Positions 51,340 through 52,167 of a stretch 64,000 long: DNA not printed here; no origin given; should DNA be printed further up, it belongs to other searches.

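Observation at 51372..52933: tRNA-Glu-adjacent AT-rich island: HEPN-motif protein, integrase remnant and membrane-anchored partner (candidate defence/toxin module)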

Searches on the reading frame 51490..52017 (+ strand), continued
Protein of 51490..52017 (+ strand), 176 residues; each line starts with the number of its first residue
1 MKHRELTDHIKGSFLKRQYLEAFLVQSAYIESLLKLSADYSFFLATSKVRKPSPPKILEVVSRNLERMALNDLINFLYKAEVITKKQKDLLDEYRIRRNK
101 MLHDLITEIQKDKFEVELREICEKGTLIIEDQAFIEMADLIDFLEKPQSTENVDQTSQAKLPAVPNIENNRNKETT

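Call 48: search_protein_families(library=pfam, proteins=[P0066, P0070, P0076, P0079, P0083, P0084, P0091, P0099, P0101, P0071], max_evalue=0.01)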
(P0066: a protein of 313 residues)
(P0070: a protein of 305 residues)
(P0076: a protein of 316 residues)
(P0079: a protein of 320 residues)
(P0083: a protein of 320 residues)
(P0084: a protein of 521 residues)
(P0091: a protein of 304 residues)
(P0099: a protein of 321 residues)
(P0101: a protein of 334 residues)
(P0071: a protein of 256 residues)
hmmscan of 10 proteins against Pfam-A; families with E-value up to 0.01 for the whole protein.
P0066 (313 aa): 3 families
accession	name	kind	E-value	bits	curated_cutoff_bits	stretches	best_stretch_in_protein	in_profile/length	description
PF08299.17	Bac_DnaA_C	-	8.6e-25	87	31.5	1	235-302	2-69/69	Bacterial dnaA protein helix-turn-helix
PF04545.22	Sigma70_r4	-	1.3e-10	41.1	24.1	1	157-199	4-47/50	Sigma-70, region 4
PF08281.18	Sigma70_r4_2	-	0.0023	18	25.7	1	156-198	9-52/54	Sigma-70, region 4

P0070 (305 aa): 5 families
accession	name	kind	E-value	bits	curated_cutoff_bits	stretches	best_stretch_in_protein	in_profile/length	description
PF08299.17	Bac_DnaA_C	-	3.4e-19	69.1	31.5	1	227-293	2-68/69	Bacterial dnaA protein helix-turn-helix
PF04545.22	Sigma70_r4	-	1.7e-09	37.5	24.1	1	162-204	5-48/50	Sigma-70, region 4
PF13384.12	HTH_23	-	9.8e-05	22.5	24.6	0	169-198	10-39/50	Homeodomain-like domain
PF08281.18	Sigma70_r4_2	-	0.00014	21.9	25.7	0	162-195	11-45/54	Sigma-70, region 4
PF13518.12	HTH_28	-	0.00052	20.5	25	1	168-197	4-33/52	Helix-turn-helix domain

P0076 (316 aa): 8 families
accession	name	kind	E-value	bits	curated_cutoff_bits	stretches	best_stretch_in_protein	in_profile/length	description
PF08299.17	Bac_DnaA_C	-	2.1e-21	76.2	31.5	1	235-300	3-68/69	Bacterial dnaA protein helix-turn-helix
PF04545.22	Sigma70_r4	-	5.8e-10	39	24.1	1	161-204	4-48/50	Sigma-70, region 4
PF13384.12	HTH_23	-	7.5e-07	29.2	24.6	1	169-198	10-39/50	Homeodomain-like domain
PF00196.25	GerE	-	1.7e-05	24.8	23.5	1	162-193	3-34/57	Bacterial regulatory proteins, luxR family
PF08281.18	Sigma70_r4_2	-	6.7e-05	22.9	25.7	1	163-198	12-48/54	Sigma-70, region 4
PF13518.12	HTH_28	-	0.00096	19.6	25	1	168-198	4-34/52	Helix-turn-helix domain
PF02796.21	HTH_7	-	0.0023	18.5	23.8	0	165-198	10-43/45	Helix-turn-helix domain of resolvase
PF13936.12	HTH_38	-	0.0061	16.7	27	0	167-187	11-31/44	Helix-turn-helix domain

P0079 (320 aa): 6 families
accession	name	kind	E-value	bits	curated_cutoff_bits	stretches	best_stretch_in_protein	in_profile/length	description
PF08299.17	Bac_DnaA_C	-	8.6e-19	67.8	31.5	1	244-309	3-69/69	Bacterial dnaA protein helix-turn-helix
PF04545.22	Sigma70_r4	-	1.6e-08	34.3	24.1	1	177-215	9-48/50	Sigma-70, region 4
PF13384.12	HTH_23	-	4e-05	23.7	24.6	0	180-209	10-39/50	Homeodomain-like domain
PF13518.12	HTH_28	-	4.7e-05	23.8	25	1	179-210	4-35/52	Helix-turn-helix domain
PF08281.18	Sigma70_r4_2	-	0.00018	21.5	25.7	1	176-211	14-50/54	Sigma-70, region 4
PF13936.12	HTH_38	-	0.0066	16.6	27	0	283-303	18-38/44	Helix-turn-helix domain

P0083 (320 aa): 2 families
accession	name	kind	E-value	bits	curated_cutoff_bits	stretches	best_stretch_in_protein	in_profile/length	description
PF08299.17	Bac_DnaA_C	-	3.3e-25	88.3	31.5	1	234-304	1-69/69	Bacterial dnaA protein helix-turn-helix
PF04545.22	Sigma70_r4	-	0.00074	19.4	24.1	1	183-204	19-40/50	Sigma-70, region 4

P0084 (521 aa): 11 families
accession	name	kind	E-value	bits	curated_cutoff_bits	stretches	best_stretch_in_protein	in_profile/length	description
PF08299.17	Bac_DnaA_C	-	1.2e-21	76.9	31.5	1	440-508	1-69/69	Bacterial dnaA protein helix-turn-helix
PF04545.22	Sigma70_r4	-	8.2e-13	48.1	24.1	1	357-400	4-48/50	Sigma-70, region 4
PF13384.12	HTH_23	-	2e-11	43.8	24.6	0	365-394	10-39/50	Homeodomain-like domain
PF19575.5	HTH_58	-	4.3e-09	36.6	23.8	1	53-98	14-59/62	Helix-turn-helix domain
PF08281.18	Sigma70_r4_2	-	2.6e-08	33.8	25.7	0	359-394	12-48/54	Sigma-70, region 4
PF13936.12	HTH_38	-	5.9e-07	29.6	27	0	11-40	14-43/44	Helix-turn-helix domain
PF13518.12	HTH_28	-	8.2e-07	29.4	25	0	364-393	4-33/52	Helix-turn-helix domain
PF06530.18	Phage_antitermQ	-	3.1e-05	24.3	26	0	57-88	70-101/118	Phage antitermination protein Q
PF04218.19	CENP-B_N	-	6.5e-05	22.9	21.2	0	7-42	12-47/53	CENP-B N-terminal DNA-binding domain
PF00196.25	GerE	-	0.00028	20.9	23.5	0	358-399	3-44/57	Bacterial regulatory proteins, luxR family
PF13921.12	Myb_DNA-bind_6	-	0.0071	16.9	22.9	0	104-140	1-38/60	Myb-like DNA-binding domain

P0091 (304 aa): 5 families
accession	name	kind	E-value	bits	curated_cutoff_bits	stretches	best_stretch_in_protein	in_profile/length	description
PF08299.17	Bac_DnaA_C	-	3.1e-18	66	31.5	1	225-293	1-69/69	Bacterial dnaA protein helix-turn-helix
PF04545.22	Sigma70_r4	-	7.1e-09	35.5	24.1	1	158-202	3-48/50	Sigma-70, region 4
PF13384.12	HTH_23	-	0.00064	19.9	24.6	0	166-196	9-39/50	Homeodomain-like domain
PF13518.12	HTH_28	-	0.00091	19.7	25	1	166-196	4-34/52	Helix-turn-helix domain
PF08281.18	Sigma70_r4_2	-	0.0023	18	25.7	0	160-193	11-45/54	Sigma-70, region 4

P0099 (321 aa): 5 families
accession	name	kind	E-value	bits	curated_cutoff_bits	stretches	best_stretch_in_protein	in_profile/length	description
PF08299.17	Bac_DnaA_C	-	1.7e-16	60.4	31.5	1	241-306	4-69/69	Bacterial dnaA protein helix-turn-helix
PF04545.22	Sigma70_r4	-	4.4e-05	23.4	24.1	0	239-263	20-44/50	Sigma-70, region 4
PF00196.25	GerE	-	0.00036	20.6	23.5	1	182-210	8-36/57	Bacterial regulatory proteins, luxR family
PF09339.16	HTH_IclR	-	0.0021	18.2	22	0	79-98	30-49/52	IclR helix-turn-helix domain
PF08281.18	Sigma70_r4_2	-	0.0026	17.8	25.7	0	182-210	16-45/54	Sigma-70, region 4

P0101 (334 aa): 4 families
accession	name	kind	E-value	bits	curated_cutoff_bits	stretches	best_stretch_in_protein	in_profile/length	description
PF08299.17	Bac_DnaA_C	-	2.3e-19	69.6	31.5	1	250-316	2-69/69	Bacterial dnaA protein helix-turn-helix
PF04545.22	Sigma70_r4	-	1.7e-10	40.7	24.1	1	178-221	4-48/50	Sigma-70, region 4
PF21698.3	Spo16_C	-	0.00037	20.6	27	0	248-269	7-27/43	Spo16 protein, C-terminal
PF13384.12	HTH_23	-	0.00063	19.9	24.6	1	186-216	10-40/50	Homeodomain-like domain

P0071 (256 aa): 1 family
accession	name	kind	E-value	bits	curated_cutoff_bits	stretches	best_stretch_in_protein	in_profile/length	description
PF21705.3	p55_CTD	-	0.0063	17.4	27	0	38-99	2-63/80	p55, C-terminal domain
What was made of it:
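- The domain is fused to DNA-binding domains (call 48).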

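Call 55: search_protein_families(library=pfam, proteins=[L005:9325-9975:+, L005:10567-10956:+, L016:3852-4811:+, L016:5893-6414:+, L016:7265-7795:+, L016:7923-9719:+, L010:5421-5951:+, L010:6707-7162:+, L010:7300-9303:+, L018:4341-4817:-], max_evalue=0.001)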
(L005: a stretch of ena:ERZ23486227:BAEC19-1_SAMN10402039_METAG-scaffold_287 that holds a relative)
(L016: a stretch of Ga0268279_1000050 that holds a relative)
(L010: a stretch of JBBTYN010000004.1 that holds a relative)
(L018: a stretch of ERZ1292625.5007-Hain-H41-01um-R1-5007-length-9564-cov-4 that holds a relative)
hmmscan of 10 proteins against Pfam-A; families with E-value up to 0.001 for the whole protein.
L005:9325-9975:+ (217 aa): 0 families

L005:10567-10956:+ (130 aa): 0 families

L016:3852-4811:+ (320 aa): 1 family
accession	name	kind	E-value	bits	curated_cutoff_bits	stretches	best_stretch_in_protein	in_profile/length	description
PF02618.21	YceG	-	5.5e-70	236.4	32.4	1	46-316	5-274/275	YceG-like family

L016:5893-6414:+ (174 aa): 0 families

L016:7265-7795:+ (177 aa): 2 families
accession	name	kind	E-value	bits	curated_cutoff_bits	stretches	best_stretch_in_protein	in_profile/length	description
PF01850.27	PIN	-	4.4e-07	31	23.6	1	6-152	1-114/120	PIN domain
PF13470.12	PIN_3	-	0.00014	23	27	0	6-150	2-114/115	PIN domain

L016:7923-9719:+ (599 aa): 5 families
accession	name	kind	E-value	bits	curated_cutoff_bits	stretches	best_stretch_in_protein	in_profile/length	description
PF13175.12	AAA_15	-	3e-33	116.4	32.1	2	173-321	237-374/374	AAA ATPase domain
PF13304.12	AAA_21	-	2.4e-19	71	27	2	273-320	257-302/304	AAA domain, putative AbiEii toxin, Type IV TA system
PF13476.12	AAA_23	-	1.6e-07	32.6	27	1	30-214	1-179/201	AAA domain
PF11398.14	DUF2813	-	3.3e-07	30.4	21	0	27-86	2-63/372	Protein of unknown function (DUF2813)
PF02463.25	SMC_N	-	8.8e-07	29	40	1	28-74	2-49/220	RecF/RecN/SMC N terminal domain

L010:5421-5951:+ (177 aa): 1 family
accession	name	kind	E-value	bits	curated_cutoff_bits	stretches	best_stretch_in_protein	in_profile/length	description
PF00574.28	CLP_protease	-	6.7e-24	85.2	20.2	1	8-169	21-181/182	Clp protease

L010:6707-7162:+ (152 aa): 1 family
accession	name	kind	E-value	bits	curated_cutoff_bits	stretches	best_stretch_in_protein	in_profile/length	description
PF02452.23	PemK_toxin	-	5.4e-10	39.9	23.1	1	51-151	2-108/109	PemK-like, MazF-like toxin of type II toxin-antitoxin system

L010:7300-9303:+ (668 aa): 5 families
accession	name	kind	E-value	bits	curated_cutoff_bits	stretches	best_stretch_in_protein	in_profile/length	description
PF10412.15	TrwB_AAD_bind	-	5.3e-12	45.8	20.5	1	35-352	12-311/387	Type IV secretion-system coupling protein DNA-binding domain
PF23477.1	zf_Tbcl_2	-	1.3e-11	44.5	27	1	453-486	2-35/37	Probable treble clef zinc finger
PF01935.23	DUF87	-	1.6e-09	38.6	23.2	1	38-251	23-203/220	Helicase HerA, central domain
PF02534.20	T4SS-DNA_transf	-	1.4e-07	31.1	20.1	1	30-117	44-120/468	Type IV secretory system Conjugative DNA transfer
PF12696.13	TraG-D_C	-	7.1e-06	26.4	22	1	289-359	3-72/126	TraM recognition site of TraD and TraG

L018:4341-4817:- (158 aa): 0 families
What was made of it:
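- L010 is next to PemK and T4CP genes (call 55). L016 is near PIN and AAA_15 genes (call 55).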

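Call 56: search_protein_families(library=pfam, proteins=[L007:4623-5171:+, L007:5376-5942:+, L007:6534-6890:+, L003:10510-10905:+, L003:10880-11155:+, L003:9098-9451:-, L015:6369-6635:+, L015:6691-7254:+, L008:6516-6848:+, L018:5530-6141:+], max_evalue=0.001)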
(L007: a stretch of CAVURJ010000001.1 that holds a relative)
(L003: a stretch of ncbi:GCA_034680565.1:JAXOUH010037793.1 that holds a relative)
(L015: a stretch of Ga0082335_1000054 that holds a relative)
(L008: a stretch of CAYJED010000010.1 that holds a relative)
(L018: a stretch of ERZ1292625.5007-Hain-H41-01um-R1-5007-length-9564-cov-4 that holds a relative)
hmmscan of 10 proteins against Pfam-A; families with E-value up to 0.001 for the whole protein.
L007:4623-5171:+ (183 aa): 1 family
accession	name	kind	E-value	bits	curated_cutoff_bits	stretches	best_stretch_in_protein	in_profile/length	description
PF14083.11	PGDYG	-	1.2e-12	48.5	27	1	83-182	3-101/102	PGDYG protein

L007:5376-5942:+ (189 aa): 0 families

L007:6534-6890:+ (119 aa): 1 family
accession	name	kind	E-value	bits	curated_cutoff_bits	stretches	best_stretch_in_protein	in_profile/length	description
PF12680.13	SnoaL_2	-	0.00074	20.5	27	1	15-88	6-79/102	SnoaL-like domain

L003:10510-10905:+ (132 aa): 0 families

L003:10880-11155:+ (92 aa): 0 families

L003:9098-9451:- (117 aa): 0 families

L015:6369-6635:+ (89 aa): 2 families
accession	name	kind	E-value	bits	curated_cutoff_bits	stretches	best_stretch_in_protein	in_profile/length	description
PF03083.21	MtN3_slv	-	1.4e-09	38.3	23.7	1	7-88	4-84/87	Sugar efflux transporter for intercellular exchange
PF04193.19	PQ-loop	-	8.7e-08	32.3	22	1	25-64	20-59/61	PQ loop repeat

L015:6691-7254:+ (188 aa): 1 family
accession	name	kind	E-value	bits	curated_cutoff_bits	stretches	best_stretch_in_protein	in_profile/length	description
PF06042.17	NTP_transf_6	-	2.6e-54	183.8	25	1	22-181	2-159/159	Nucleotidyltransferase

L008:6516-6848:+ (111 aa): 1 family
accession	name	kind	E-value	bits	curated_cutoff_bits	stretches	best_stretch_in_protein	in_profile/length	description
PF00254.34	FKBP_C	-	4.9e-34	117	21.1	1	16-108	2-94/94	FKBP-type peptidyl-prolyl cis-trans isomerase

L018:5530-6141:+ (204 aa): 3 families
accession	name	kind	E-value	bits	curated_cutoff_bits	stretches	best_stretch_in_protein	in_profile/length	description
PF06821.19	Ser_hydrolase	-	1.6e-09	38.3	22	1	50-200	13-157/172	Serine hydrolase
PF00561.26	Abhydrolase_1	-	4.1e-08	33.6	25.8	1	96-134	70-108/245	alpha/beta hydrolase fold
PF12695.13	Abhydrolase_5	-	6e-06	26.6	27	1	62-140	25-98/164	Alpha/beta hydrolase family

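Call 61: find_encoding_contigs(protein=P0010, flank=6000, max_places=2)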
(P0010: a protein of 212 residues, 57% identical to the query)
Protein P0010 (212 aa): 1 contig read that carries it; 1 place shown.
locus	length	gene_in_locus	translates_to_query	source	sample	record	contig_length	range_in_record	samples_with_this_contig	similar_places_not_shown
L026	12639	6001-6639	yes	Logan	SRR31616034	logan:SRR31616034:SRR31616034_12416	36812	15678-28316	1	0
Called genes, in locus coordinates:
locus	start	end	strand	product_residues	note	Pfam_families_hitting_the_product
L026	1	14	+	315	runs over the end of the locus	PF01207:Dus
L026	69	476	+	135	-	-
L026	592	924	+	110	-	-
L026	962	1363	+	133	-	-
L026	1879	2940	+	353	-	PF05496:RuvB_N (weak), PF13177:DNA_pol3_delta2 (weak), PF13173:AAA_14 (faint), PF00004:AAA, PF13401:AAA_22 (faint), PF13177:DNA_pol3_delta2, PF12169:DNA_pol3_gamma3 (weak)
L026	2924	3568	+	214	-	PF00300:His_Phos_1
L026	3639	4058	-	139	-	-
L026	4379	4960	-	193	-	-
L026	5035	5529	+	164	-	-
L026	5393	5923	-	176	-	-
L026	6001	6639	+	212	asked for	-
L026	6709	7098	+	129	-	-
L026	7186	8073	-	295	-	-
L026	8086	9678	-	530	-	PF01522:Polysacc_deac_1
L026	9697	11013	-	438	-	PF13506:Glyco_transf_21, PF00535:Glycos_transf_2, PF10111:Glyco_tranf_2_2, PF13641:Glyco_tranf_2_3, PF03142:Chitin_synth_2, PF01644:Chitin_synth_1, PF13632:Glyco_trans_2_3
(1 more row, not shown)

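Call 62: find_encoding_contigs(protein=P0047, flank=6000, max_places=2)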
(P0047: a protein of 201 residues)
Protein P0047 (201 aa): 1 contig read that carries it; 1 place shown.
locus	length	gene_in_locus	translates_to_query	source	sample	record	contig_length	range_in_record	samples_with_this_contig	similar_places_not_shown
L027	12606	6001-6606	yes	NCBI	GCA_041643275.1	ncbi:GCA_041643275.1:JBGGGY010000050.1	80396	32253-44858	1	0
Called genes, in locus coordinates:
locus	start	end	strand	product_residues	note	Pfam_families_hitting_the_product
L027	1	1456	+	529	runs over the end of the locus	PF03734:YkuD, PF00768:Peptidase_S11, PF02113:Peptidase_S13 (faint)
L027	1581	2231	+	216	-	PF04203:Sortase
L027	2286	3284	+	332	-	-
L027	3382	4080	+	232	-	-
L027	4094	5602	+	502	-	-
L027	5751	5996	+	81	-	PF01541:GIY-YIG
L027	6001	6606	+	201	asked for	-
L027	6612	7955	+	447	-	PF27218:MJ0043_C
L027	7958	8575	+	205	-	PF01132:EFP (faint), PF08207:EFP_N, PF09285:Elong-fact-P_C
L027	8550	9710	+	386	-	PF03054:tRNA_Me_trans, PF20259:tRNA_Me_trans_M, PF20258:tRNA_Me_trans_C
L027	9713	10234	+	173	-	PF02572:CobA_CobO_BtuR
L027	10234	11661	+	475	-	PF13567:DUF4131, PF03772:Competence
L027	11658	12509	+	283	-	PF00753:Lactamase_B, PF12706:Lactamase_B_2 (weak)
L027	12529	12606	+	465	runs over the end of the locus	PF02878:PGM_PMM_I, PF02879:PGM_PMM_II, PF02880:PGM_PMM_III, PF00408:PGM_PMM_IV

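Call 69: search_protein_families(library=pfam, proteins=[P0112, P0114, P0118, P0120, P0122, P0125, P0128, P0134, P0141, P0150], max_evalue=0.01)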
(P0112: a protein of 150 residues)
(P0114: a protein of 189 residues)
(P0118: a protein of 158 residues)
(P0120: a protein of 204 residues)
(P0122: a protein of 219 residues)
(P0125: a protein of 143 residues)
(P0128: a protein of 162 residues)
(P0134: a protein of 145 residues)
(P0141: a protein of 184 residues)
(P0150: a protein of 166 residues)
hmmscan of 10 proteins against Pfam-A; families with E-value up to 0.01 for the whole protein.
P0112 (150 aa): 0 families

P0114 (189 aa): 0 families

P0118 (158 aa): 0 families

P0120 (204 aa): 0 families

P0122 (219 aa): 0 families

P0125 (143 aa): 1 family
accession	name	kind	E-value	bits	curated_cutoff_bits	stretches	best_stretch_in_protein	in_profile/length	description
PF13643.11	DUF4145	-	0.007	16.9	23.1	0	61-110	26-75/88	Domain of unknown function (DUF4145)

P0128 (162 aa): 1 family
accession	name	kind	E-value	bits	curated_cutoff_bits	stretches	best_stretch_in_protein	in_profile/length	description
PF13643.11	DUF4145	-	0.00058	20.3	23.1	1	80-134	29-82/88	Domain of unknown function (DUF4145)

P0134 (145 aa): 1 family
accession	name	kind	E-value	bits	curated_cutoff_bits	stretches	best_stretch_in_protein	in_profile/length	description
PF13643.11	DUF4145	-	0.0045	17.5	23.1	1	76-124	33-79/88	Domain of unknown function (DUF4145)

P0141 (184 aa): 0 families

P0150 (166 aa): 0 families

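Call 75: find_encoding_contigs(protein=P0066, flank=6000, max_places=2)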
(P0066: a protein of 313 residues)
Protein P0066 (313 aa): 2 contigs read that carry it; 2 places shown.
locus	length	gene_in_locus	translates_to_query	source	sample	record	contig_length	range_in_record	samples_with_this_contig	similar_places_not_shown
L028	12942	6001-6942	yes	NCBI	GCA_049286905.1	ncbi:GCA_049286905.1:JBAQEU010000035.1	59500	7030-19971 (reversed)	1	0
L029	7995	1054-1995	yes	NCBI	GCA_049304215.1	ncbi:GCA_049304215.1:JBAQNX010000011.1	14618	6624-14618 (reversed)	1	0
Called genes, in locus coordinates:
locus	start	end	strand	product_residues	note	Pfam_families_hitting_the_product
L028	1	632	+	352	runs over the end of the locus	-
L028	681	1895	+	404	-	PF04865:Baseplate_J (weak)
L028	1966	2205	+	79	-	PF01176:eIF-1a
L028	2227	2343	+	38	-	PF00444:Ribosomal_L36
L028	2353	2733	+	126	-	PF00416:Ribosomal_S13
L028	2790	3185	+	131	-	PF00411:Ribosomal_S11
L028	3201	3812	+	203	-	PF00163:Ribosomal_S4, PF01479:S4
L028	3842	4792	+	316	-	PF01193:RNA_pol_L, PF01000:RNA_pol_A_bac, PF03118:RNA_pol_A_CTD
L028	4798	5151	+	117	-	PF01196:Ribosomal_L17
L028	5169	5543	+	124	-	PF00572:Ribosomal_L13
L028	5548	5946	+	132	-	PF00380:Ribosomal_S9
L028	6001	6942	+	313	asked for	PF04545:Sigma70_r4, PF08299:Bac_DnaA_C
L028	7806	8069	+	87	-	-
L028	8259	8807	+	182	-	-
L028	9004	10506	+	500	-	PF01259:SAICAR_synt, PF00731:AIRC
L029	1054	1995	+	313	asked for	PF04545:Sigma70_r4, PF08299:Bac_DnaA_C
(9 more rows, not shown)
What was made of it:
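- One of these sits right after rplM-rpsI, which looks regulatory rather than defensive (calls 48, 75). Fusions to Sigma70_r4 plus Bac_DnaA_C exist, one directly downstream of ribosomal protein genes (calls 48, 75).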

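Call 82: search_dna_similar(query=window:51490-52017:+, collection=phages, mode=protein, max_evalue=0.01, max_rows=10)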
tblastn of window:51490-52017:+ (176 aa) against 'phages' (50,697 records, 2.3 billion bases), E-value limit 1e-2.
No match.

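Call 83: search_dna_similar(query=window:51490-52017:+, collection=plasmids, mode=protein, max_evalue=0.01, max_rows=10)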
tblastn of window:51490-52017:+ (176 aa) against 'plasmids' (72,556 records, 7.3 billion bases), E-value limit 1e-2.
No match.

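Call 87: find_encoding_contigs(protein=P0016, flank=6000, max_places=2)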
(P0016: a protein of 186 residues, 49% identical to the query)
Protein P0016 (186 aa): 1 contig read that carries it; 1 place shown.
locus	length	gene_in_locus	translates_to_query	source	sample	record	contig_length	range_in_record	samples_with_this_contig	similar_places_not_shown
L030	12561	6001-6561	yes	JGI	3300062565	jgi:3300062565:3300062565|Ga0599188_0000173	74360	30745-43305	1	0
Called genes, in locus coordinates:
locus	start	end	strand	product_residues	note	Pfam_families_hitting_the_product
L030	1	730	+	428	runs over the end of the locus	PF14517:Tachylectin (faint)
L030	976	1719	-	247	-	PF06067:DUF932 (weak)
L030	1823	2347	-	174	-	-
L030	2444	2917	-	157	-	-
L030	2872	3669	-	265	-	PF13814:Replic_Relax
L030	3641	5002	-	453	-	PF01935:DUF87 (weak), PF10412:TrwB_AAD_bind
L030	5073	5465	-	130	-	-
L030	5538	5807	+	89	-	-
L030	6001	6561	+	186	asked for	-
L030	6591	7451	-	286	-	PF08378:NERD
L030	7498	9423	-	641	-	PF00239:Resolvase, PF07508:Recombinase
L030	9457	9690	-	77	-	-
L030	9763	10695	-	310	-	-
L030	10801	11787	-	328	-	PF13620:CarboxypepD_reg (faint)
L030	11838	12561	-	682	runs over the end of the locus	PF01734:Patatin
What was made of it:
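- Mobile or defence-type contexts: L030 lies between a large serine recombinase plus NERD and T4CP plus relaxase genes (call 87). Some copies are cargo of mobile elements (calls 55, 87).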
